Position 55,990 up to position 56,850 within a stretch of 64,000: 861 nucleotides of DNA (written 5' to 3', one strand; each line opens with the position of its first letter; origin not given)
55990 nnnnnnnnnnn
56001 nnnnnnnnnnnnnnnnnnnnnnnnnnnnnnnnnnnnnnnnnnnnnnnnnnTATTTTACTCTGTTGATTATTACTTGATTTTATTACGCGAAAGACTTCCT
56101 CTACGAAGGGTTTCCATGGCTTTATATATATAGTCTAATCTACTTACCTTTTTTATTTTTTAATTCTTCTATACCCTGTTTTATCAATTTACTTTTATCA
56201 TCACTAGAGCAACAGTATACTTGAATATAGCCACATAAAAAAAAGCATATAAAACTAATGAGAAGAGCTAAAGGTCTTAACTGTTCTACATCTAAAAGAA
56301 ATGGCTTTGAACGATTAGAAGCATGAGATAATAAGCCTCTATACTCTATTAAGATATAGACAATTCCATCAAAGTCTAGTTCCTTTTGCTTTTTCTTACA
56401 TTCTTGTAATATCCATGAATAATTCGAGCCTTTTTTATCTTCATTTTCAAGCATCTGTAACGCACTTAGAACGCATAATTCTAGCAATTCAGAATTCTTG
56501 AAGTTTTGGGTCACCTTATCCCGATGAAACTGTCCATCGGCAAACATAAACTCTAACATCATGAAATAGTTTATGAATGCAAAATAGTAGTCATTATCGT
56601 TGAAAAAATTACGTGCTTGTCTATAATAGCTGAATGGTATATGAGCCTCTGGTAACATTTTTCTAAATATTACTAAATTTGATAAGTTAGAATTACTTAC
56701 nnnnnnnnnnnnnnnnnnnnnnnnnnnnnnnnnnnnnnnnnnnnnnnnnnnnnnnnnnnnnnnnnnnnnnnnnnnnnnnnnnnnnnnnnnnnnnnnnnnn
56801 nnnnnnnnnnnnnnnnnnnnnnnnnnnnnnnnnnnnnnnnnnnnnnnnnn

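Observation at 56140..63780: Coupled operon of PLD-nuclease/SNF2-helicase, N6-adenine methyltransferase with TRD, and an unknown 318-aa protein: an RM-like defence module that fits no named system I know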

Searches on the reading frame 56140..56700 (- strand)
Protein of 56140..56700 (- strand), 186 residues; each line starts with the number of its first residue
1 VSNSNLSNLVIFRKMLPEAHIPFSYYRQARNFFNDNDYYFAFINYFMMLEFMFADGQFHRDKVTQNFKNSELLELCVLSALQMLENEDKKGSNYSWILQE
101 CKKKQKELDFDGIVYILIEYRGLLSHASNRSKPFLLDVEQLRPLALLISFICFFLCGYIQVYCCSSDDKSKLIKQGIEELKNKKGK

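Call 79: predict_structure(alignment_id=A3)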
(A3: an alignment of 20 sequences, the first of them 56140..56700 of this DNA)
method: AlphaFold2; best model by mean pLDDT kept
length: 186 residues; sequences in the alignment: 20
mean_pLDDT: 84.2   pTM: 0.82
mean pLDDT of the five models: 84.2, 83.7, 83.1, 81.3, 81.2
residues with pLDDT >= 90: 104; 70-90: 55; 50-70: 9; < 50: 18
segments of 3 or more residues with pLDDT < 50: 1-8, 10-18
pLDDT, mean of each block of 10 residues (from residue 1): 45 49 84 93 94 83 92 96 90 93 95 96 81 78 95 89 76 92 76
secondary structure, 60 per line:
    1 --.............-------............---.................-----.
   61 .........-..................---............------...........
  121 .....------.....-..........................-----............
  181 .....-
elements in order: H3-15 H23-34 H38-54 H60-69 H71-88 H92-103 H110-125 H132-136 H138-163 H169-185

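Call 83: fold_search(model_id=the predicted structure, library=pdb)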
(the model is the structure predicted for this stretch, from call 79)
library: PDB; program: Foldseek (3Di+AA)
matches with E <= 10: 43; with E <= 0.001: 0
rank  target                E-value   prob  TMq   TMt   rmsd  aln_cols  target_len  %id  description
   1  6qtp_A                3.0e+00  0.08  0.17  0.09  13.3       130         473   12  2.37A structure of gepotidacin with S.aureus DNA gyrase and uncleaved DNA (released 2019-03-13)
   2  6qx2_a                3.6e+00  0.08  0.17  0.09  13.9       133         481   12  3.4A structure of benzoisoxazole 3 with S.aureus DNA gyrase and DNA (released 2019-04-17)
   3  8c41_A                3.6e+00  0.05  0.17  0.06  16.4       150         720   13  High resolution structure of the Streptococcus pneumoniae topoisomerase IV-DNA complex with the novel fluoroquinolone  (released 2024-01-10)
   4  5cdn_R                3.8e+00  0.08  0.17  0.09  13.3       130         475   12  2.8A structure of etoposide with S.aureus DNA gyrase and DNA (released 2015-12-16)
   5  5jjt_A                3.9e+00  0.07  0.17  0.07  17.4       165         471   15  Crystal structure of a type 5 serine/threonine protein phosphatase from Arabidopsis thaliana (released 2017-04-26)
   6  4rhp_A                3.9e+00  0.06  0.16  0.16  13.5       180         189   14  Crystal structure of human COQ9 in complex with a phospholipid, Northeast Structural Genomics Consortium Target HR5043 (released 2014-10-22)
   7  4i3h_B                4.1e+00  0.06  0.19  0.05  16.0       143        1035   12  A three-gate structure of topoisomerase IV from Streptococcus pneumoniae (released 2013-08-28)
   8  3jza_B                4.7e+00  0.10  0.24  0.23  13.9       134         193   11  Crystal structure of human Rab1b in complex with the GEF domain of DrrA/SidM from Legionella pneumophila (released 2010-01-19)
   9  7bev_MODEL_1_A        4.7e+00  0.08  0.19  0.27  13.4       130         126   12  NMR structure of an optimized version of the first TPR domain of the human SPAG1 protein (released 2021-03-31)
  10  9lie                  4.7e+00  0.06  0.18  0.21  12.7       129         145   14  Repetitive domain (RP) 2 structure of aciniform spidroin from Latrodectus hesperus (released 2025-10-01)
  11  6iv2_A                5.0e+00  0.02  0.15  0.11  24.7       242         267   11  Crystal structure of a bacterial Bestrophin homolog from Klebsiella pneumoniae with a mutation Y211A (released 2019-11-13)
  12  9gef_A                5.2e+00  0.04  0.16  0.07  15.8       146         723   13  Experimental localization of metal-binding sites reveals the role of metal ions in the delafloxacin-stabilized Strepto (released 2024-10-16)
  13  7obe_A                5.5e+00  0.08  0.19  0.08  17.1       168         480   15  X-ray structure of the phosphatase PAPP5 from Arabidopsis thaliana (released 2021-06-09)
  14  4z53_B                5.5e+00  0.05  0.17  0.07  15.6       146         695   12  Quinolone(Trovafloxacin)-DNA cleavage complex of topoisomerase IV from S. pneumoniae (released 2016-09-14)
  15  6awl_B                5.5e+00  0.04  0.15  0.15  13.2       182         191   13  Crystal structure of human Coq9 (released 2019-02-06)
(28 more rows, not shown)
